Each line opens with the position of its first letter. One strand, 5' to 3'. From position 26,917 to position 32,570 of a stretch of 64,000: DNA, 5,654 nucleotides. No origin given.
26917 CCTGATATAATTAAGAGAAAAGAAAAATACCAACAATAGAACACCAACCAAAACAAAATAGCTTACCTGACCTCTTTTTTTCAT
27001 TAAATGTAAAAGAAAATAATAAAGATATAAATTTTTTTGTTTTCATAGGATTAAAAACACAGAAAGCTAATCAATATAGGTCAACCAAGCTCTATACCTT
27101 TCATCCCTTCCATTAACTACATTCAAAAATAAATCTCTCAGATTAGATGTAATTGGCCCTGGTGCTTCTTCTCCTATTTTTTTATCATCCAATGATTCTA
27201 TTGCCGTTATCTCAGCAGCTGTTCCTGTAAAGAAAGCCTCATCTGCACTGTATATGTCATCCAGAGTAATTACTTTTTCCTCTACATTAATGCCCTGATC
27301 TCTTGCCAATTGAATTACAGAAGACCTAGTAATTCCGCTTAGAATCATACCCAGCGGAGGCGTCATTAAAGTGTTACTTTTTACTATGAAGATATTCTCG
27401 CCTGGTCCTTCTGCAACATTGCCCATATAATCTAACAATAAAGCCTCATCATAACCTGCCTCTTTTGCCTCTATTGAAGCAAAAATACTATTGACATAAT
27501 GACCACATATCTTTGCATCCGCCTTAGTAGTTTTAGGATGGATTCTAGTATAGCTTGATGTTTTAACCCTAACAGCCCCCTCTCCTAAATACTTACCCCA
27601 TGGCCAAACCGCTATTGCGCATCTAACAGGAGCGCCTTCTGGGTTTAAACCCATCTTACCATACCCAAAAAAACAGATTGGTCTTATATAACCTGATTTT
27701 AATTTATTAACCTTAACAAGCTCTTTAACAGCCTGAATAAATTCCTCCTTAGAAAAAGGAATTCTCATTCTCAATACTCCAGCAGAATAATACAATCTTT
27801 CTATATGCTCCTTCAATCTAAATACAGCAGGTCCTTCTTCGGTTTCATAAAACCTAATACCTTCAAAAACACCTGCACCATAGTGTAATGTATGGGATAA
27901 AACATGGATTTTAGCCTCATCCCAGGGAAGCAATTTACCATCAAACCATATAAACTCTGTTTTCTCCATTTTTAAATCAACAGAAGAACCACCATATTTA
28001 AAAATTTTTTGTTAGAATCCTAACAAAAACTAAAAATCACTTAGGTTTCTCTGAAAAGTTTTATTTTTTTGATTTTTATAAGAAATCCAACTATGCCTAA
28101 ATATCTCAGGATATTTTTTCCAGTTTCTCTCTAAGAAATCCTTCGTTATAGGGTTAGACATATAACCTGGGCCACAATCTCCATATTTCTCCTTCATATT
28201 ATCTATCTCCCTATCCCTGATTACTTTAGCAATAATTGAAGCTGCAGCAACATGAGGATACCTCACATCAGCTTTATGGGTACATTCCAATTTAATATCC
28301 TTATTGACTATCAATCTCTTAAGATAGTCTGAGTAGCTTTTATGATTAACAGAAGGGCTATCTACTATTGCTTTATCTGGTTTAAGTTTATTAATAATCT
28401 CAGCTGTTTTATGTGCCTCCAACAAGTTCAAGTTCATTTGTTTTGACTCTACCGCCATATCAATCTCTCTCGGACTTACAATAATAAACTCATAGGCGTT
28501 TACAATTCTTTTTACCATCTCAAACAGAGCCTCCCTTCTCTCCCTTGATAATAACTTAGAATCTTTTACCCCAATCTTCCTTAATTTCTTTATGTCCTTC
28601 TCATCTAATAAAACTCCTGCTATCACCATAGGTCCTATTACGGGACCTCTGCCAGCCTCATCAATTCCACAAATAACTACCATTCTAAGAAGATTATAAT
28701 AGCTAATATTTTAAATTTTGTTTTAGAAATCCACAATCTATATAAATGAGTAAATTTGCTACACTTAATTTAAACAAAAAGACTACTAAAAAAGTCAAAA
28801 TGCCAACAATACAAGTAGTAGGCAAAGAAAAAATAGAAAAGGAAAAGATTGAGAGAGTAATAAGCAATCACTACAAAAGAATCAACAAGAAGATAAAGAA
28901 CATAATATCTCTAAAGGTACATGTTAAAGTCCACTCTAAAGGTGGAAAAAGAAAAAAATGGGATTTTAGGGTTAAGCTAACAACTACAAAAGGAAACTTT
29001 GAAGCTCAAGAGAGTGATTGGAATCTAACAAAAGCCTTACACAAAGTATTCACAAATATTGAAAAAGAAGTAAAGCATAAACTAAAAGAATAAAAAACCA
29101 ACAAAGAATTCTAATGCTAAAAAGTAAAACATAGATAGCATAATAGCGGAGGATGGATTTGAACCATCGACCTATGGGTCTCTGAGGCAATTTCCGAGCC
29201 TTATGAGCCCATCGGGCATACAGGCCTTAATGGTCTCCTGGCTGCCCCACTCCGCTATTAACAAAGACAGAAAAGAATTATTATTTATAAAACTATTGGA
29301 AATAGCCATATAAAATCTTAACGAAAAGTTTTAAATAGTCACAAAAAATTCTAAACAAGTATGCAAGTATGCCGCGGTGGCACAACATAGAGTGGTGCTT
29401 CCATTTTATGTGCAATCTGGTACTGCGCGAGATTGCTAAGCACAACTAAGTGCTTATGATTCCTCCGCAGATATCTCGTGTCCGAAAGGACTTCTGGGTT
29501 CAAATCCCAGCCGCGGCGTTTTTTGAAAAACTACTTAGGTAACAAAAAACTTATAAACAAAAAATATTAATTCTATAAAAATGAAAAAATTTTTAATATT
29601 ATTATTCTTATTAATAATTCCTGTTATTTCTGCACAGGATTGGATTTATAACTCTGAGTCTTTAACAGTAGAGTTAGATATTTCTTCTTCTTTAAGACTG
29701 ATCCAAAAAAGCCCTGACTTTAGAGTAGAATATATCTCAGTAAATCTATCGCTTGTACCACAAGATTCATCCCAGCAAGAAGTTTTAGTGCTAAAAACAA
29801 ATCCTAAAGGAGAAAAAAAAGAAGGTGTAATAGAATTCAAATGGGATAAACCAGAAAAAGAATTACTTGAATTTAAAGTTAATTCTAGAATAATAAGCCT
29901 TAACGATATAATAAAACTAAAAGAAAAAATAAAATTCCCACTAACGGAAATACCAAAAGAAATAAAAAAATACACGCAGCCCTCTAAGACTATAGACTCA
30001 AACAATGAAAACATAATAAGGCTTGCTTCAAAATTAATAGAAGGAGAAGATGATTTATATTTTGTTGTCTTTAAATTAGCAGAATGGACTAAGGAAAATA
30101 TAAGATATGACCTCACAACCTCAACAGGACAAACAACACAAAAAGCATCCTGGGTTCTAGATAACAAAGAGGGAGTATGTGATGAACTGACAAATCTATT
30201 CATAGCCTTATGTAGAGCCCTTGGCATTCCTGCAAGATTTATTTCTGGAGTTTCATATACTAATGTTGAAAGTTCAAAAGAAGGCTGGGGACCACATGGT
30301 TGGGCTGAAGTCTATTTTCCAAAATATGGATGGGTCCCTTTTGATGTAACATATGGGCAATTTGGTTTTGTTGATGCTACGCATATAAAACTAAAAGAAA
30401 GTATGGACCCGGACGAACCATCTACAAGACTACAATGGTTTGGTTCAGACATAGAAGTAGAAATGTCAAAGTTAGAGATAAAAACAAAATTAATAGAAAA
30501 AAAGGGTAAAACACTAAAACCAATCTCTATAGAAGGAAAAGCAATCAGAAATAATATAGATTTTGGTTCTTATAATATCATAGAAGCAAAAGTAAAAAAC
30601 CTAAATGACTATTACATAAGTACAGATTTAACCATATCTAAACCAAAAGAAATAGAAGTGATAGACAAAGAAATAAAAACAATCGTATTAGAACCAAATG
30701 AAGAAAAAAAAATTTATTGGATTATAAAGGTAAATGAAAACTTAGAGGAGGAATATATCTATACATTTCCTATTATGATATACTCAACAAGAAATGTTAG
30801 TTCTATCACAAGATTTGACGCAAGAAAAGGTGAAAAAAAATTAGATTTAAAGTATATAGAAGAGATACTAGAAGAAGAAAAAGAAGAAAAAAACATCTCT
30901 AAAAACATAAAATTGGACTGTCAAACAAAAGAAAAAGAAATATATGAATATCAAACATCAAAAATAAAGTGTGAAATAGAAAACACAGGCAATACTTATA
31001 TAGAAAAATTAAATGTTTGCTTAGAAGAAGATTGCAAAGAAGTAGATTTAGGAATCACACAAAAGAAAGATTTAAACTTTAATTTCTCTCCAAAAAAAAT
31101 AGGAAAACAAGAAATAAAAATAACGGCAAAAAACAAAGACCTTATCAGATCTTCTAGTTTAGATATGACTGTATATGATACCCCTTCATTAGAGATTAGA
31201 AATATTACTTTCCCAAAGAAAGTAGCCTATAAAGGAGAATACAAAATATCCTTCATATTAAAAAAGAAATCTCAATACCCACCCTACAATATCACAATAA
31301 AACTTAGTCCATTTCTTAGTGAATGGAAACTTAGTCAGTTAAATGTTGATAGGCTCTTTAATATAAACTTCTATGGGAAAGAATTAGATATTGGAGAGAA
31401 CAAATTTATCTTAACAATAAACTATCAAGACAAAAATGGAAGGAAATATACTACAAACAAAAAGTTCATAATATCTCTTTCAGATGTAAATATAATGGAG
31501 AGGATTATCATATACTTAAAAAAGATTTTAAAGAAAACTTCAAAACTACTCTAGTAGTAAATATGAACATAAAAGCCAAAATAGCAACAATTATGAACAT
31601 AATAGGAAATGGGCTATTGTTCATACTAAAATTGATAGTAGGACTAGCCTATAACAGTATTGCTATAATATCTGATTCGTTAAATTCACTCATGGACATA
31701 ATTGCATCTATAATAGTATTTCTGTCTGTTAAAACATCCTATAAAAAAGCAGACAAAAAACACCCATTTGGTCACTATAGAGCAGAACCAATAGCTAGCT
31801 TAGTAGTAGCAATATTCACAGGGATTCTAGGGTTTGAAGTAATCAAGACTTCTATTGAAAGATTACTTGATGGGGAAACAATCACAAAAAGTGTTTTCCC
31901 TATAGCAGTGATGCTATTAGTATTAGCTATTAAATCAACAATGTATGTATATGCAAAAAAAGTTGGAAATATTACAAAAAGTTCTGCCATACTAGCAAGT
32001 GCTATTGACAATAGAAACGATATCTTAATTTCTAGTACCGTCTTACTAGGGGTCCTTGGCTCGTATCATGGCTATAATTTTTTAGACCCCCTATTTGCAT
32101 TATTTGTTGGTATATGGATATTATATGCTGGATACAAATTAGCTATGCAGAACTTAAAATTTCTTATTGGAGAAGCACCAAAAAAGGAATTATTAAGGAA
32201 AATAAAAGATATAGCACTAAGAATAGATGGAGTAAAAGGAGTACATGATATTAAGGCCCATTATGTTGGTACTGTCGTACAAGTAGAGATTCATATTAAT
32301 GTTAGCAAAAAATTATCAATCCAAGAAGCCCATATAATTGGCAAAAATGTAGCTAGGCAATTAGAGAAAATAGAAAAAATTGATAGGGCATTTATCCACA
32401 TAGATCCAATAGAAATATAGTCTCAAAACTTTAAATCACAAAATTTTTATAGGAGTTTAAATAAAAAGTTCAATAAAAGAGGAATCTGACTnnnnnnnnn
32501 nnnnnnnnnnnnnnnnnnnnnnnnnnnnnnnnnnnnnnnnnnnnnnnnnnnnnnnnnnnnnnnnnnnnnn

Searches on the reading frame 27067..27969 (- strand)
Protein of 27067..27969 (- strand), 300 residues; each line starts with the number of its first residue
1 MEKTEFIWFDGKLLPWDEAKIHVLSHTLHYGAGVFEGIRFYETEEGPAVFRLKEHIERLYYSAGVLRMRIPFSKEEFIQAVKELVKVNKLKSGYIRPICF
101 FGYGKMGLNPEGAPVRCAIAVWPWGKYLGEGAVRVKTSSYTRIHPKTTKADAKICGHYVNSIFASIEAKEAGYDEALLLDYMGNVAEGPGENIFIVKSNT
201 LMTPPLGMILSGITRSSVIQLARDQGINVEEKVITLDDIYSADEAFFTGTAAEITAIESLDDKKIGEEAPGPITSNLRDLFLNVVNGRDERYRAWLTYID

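Call 66: search_protein_families(library=pfam, max_evalue=0.00001, proteins=[window:27067-27969:-])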
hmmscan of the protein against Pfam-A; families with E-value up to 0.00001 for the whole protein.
window:27067-27969:- (300 aa): 1 family
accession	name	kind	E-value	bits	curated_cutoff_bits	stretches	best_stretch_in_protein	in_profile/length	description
PF01063.24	Aminotran_4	-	1.7e-53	182.2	28.5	1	33-259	1-222/223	Amino-transferase class IV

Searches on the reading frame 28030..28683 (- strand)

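Call 66: search_protein_families(library=pfam, max_evalue=0.00001, proteins=[window:28030-28683:-])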
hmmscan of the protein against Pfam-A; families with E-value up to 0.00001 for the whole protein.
window:28030-28683:- (217 aa): 1 family
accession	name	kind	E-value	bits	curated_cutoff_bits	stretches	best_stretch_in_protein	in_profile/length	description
PF01351.25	RNase_HII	-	6.7e-48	163.7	25.8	1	5-200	1-197/199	Ribonuclease HII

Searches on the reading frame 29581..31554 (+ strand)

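Call 66: search_protein_families(library=pfam, max_evalue=0.00001, proteins=[window:29581-31554:+])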
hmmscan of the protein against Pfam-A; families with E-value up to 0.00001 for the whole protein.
window:29581-31554:+ (657 aa): 1 family
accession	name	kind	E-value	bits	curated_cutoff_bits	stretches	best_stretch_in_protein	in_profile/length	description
PF01841.26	Transglut_core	-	7.7e-28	97.4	23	1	147-255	2-107/108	Transglutaminase-like superfamily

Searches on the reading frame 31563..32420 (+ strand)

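Call 66: search_protein_families(library=pfam, max_evalue=0.00001, proteins=[window:31563-32420:+])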
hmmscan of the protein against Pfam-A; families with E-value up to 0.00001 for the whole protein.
window:31563-32420:+ (285 aa): 2 families
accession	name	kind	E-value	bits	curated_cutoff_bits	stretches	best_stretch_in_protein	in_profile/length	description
PF01545.26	Cation_efflux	-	2.6e-43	148.6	26.6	1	11-201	3-197/198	Cation efflux family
PF16916.11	ZT_dimer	-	1.2e-16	61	26.7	1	206-282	1-77/78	Dimerisation domain of Zinc Transporter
